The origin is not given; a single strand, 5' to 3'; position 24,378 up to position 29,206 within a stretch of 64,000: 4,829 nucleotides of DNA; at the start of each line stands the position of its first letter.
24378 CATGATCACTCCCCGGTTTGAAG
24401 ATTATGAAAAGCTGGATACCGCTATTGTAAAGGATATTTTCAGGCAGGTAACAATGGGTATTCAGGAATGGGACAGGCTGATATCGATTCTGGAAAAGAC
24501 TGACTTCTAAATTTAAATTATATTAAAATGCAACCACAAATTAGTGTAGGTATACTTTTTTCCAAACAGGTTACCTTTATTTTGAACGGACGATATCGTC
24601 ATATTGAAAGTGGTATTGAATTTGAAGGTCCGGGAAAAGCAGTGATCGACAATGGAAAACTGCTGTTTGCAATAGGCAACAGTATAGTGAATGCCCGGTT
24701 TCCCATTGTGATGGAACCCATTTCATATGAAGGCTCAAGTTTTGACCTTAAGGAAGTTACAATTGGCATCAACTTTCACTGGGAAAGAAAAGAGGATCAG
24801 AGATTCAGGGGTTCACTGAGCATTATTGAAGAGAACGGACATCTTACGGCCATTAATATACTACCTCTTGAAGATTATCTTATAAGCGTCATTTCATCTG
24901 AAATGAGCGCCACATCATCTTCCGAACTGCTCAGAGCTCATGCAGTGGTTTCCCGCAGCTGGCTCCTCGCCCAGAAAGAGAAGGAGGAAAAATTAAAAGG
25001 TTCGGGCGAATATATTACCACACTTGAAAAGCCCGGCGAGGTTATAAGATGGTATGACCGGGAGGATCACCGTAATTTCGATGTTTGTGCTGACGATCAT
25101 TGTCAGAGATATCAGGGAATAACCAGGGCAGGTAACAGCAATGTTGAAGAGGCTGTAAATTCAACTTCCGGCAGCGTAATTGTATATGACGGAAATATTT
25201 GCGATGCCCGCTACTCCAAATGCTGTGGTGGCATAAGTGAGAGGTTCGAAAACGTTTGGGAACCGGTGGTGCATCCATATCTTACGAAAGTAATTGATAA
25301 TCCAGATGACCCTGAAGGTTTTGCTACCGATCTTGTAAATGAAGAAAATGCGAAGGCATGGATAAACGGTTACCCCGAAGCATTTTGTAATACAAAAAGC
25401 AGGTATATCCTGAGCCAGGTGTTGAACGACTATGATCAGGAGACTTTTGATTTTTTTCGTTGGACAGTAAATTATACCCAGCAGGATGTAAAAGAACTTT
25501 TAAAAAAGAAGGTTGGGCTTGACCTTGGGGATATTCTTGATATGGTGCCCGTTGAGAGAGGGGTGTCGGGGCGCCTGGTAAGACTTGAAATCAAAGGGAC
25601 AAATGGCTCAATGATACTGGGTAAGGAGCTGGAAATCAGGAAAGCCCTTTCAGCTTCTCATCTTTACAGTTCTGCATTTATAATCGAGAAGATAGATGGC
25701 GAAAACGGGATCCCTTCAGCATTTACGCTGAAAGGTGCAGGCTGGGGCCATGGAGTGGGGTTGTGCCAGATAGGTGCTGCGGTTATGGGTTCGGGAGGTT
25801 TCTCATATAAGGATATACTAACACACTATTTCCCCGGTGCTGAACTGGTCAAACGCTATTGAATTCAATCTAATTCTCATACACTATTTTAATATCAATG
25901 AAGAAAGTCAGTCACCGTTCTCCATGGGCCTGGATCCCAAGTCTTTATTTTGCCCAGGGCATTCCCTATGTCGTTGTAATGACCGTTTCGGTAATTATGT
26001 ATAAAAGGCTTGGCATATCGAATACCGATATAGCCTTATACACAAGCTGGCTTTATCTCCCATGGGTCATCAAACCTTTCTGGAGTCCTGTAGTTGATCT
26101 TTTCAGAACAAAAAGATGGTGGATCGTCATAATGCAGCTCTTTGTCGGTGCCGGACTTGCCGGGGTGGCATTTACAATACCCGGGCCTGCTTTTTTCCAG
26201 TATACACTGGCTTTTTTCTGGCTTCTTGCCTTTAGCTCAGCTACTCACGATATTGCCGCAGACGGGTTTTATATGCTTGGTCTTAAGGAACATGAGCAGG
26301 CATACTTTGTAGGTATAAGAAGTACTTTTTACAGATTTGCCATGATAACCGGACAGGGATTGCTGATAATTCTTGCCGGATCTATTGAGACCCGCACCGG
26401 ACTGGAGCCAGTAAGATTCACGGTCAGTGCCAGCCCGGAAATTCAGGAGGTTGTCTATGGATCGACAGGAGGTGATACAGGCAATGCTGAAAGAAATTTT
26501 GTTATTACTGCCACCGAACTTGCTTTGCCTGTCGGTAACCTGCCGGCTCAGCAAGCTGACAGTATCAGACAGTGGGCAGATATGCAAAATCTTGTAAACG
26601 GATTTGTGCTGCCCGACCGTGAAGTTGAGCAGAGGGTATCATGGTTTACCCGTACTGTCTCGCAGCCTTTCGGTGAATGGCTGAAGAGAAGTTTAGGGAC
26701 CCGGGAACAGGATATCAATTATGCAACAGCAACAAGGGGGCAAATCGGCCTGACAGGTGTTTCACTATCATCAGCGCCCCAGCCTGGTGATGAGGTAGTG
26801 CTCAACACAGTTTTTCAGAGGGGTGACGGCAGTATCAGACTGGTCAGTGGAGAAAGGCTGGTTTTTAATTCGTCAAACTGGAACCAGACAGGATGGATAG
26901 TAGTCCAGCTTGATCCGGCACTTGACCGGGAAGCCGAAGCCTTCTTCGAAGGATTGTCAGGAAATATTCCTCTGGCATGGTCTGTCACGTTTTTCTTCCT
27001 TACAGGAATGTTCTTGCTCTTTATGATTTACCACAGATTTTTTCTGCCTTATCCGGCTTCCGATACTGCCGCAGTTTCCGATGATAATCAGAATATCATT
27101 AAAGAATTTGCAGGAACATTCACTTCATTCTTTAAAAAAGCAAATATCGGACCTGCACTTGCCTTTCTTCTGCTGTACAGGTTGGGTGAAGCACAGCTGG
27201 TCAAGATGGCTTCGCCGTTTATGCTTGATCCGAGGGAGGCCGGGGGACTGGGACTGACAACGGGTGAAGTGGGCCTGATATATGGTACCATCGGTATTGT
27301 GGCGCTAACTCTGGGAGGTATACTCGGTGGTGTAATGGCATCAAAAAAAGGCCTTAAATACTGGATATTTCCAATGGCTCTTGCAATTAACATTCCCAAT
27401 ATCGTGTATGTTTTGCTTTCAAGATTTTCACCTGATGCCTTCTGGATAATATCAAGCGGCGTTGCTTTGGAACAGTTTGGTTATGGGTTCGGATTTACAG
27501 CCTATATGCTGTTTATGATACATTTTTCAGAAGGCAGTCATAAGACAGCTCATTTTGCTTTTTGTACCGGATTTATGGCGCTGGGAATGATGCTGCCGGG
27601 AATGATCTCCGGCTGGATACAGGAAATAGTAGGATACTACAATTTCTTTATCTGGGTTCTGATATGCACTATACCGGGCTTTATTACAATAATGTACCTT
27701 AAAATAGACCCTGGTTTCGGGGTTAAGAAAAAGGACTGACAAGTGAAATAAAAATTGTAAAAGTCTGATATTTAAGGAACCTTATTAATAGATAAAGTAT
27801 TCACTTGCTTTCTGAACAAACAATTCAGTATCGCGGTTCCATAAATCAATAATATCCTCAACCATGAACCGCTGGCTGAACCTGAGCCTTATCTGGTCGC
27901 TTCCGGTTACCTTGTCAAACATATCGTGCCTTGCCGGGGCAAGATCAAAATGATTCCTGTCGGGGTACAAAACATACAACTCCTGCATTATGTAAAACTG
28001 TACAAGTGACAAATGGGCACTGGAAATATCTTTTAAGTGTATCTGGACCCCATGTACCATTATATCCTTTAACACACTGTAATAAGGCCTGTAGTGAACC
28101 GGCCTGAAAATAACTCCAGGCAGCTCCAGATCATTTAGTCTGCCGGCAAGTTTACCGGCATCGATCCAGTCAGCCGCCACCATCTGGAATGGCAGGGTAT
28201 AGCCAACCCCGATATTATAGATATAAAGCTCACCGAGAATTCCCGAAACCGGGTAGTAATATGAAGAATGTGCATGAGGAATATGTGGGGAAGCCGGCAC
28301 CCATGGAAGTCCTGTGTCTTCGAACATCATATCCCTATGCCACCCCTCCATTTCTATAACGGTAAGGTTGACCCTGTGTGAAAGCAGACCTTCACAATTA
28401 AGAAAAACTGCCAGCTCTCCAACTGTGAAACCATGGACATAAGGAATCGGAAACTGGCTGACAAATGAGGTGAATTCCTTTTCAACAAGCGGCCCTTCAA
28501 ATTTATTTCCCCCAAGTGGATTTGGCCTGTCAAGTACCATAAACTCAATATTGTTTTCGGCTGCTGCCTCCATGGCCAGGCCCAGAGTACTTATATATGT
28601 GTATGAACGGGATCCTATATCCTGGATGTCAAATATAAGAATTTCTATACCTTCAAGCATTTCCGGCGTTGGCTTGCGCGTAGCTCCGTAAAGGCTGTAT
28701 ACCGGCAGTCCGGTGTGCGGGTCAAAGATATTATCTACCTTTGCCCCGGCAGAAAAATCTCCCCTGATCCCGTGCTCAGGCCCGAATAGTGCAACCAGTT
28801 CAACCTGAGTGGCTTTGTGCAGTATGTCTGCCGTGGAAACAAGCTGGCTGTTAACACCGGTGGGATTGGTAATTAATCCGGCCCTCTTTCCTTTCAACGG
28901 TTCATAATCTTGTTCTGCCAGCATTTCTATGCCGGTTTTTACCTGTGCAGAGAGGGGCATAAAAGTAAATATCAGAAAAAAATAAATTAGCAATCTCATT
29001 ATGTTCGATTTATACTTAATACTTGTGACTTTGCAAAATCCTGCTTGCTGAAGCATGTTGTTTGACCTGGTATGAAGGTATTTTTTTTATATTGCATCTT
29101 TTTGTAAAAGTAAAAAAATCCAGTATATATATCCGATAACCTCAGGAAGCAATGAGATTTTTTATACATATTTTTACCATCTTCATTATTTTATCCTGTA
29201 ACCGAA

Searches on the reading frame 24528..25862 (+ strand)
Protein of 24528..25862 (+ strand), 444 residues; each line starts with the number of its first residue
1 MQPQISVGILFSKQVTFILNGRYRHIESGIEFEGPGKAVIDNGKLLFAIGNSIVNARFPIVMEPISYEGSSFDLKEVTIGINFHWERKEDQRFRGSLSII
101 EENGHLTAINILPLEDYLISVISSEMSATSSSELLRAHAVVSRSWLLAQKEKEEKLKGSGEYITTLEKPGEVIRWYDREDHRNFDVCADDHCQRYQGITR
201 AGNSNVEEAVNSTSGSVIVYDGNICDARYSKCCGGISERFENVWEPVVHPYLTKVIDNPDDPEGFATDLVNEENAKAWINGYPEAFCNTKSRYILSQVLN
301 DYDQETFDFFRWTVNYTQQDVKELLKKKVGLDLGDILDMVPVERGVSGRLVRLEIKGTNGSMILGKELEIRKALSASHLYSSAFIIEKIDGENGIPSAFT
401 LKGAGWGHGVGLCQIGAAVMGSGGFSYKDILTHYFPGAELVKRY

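Call 13: search_protein_families(library=pfam, proteins=[window:24528-25862:+])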
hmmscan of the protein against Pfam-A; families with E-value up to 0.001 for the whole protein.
window:24528-25862:+ (444 aa): 1 family
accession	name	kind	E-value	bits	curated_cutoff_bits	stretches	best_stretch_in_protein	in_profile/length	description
PF08486.15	SpoIID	-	1.6e-24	86.8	23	1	103-220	2-97/97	Stage II sporulation protein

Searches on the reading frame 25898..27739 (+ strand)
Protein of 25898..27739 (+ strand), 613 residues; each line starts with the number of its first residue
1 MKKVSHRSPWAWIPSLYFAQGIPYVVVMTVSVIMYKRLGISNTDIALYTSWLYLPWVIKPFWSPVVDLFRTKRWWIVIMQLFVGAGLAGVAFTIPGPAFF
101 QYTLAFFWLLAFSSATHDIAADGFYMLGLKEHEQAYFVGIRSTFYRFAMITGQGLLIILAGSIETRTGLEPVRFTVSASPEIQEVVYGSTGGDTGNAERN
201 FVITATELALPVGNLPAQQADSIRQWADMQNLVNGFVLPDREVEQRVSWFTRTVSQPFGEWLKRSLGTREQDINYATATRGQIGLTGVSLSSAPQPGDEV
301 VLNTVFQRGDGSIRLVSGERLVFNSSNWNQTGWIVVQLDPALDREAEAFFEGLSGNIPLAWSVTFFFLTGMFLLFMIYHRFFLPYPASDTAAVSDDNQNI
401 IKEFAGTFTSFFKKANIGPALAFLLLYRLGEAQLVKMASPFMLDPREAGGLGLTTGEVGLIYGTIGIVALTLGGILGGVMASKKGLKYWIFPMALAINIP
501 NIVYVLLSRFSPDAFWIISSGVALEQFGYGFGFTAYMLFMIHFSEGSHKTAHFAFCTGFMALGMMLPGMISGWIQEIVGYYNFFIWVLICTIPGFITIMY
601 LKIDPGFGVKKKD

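Call 14: search_protein_families(library=pfam, proteins=[window:25898-27739:+])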
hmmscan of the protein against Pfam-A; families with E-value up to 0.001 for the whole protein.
window:25898-27739:+ (613 aa): 2 families
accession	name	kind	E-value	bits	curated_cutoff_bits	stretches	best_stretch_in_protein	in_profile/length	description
PF03092.22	BT1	-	2.8e-09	36.7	22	1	20-163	1-147/432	BT1 family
PF07690.21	MFS_1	-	8.6e-09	35.2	33.4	2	17-166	5-151/347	Major Facilitator Superfamily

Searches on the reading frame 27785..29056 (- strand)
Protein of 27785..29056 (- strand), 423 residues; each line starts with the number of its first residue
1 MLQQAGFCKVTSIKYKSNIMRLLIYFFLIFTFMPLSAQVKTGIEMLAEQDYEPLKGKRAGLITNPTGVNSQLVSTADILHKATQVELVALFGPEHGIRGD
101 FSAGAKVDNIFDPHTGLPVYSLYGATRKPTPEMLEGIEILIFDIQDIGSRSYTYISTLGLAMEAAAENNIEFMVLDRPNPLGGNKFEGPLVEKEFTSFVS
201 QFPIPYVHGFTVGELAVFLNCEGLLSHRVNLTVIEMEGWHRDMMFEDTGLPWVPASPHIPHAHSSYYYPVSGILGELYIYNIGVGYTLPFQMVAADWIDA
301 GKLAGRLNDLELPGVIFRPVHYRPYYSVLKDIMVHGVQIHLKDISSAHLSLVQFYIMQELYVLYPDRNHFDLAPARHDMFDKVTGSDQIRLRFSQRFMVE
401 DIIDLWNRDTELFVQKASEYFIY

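Call 14: search_protein_families(library=pfam, proteins=[window:27785-29056:-])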
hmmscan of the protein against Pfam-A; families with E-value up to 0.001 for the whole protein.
window:27785-29056:- (423 aa): 2 families
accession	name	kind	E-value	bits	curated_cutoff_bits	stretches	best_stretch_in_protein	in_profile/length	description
PF07075.17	NamZ_N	-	2.3e-84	282.3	26.9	1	60-262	2-202/203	Exo-beta-N-acetylmuramidase NamZ, N-terminal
PF20732.2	NamZ_C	-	2.5e-33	116.5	25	1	267-423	2-152/152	Exo-beta-N-acetylmuramidase NamZ, C-terminal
